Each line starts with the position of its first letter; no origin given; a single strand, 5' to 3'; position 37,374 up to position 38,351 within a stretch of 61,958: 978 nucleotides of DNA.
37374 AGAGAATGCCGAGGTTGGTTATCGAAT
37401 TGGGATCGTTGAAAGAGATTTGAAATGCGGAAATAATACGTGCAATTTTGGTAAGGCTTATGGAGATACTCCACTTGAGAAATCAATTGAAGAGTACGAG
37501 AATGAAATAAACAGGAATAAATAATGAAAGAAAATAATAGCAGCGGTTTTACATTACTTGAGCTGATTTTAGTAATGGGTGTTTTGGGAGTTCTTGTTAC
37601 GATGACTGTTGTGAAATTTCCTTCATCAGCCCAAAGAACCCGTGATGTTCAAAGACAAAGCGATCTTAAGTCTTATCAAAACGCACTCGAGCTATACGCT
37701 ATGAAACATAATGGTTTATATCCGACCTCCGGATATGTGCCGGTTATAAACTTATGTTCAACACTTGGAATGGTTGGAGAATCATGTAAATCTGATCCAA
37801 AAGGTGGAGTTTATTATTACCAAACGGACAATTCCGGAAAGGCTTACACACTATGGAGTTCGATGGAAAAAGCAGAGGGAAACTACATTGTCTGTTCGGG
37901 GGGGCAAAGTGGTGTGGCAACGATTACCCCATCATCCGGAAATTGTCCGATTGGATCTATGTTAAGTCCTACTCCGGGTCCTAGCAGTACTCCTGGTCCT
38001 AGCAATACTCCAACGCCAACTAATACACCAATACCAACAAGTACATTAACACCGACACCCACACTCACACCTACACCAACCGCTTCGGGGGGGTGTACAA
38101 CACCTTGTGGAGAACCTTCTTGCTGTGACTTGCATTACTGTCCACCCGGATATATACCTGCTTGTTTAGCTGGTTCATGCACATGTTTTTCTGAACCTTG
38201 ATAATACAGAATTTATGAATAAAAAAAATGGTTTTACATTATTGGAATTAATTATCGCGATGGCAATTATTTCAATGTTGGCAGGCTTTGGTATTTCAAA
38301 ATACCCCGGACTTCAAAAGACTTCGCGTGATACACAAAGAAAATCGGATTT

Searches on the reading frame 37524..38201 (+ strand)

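Call 19: search_protein_families(library=pfam, proteins=[window:37524-38201:+], max_evalue=0.001)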
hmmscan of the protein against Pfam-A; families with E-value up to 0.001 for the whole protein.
window:37524-38201:+ (225 aa): 1 family
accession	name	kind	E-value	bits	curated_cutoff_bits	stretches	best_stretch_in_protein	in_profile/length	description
PF07963.17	N_methyl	-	1e-05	25.3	21.2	1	4-28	2-26/27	Prokaryotic N-terminal methylation motif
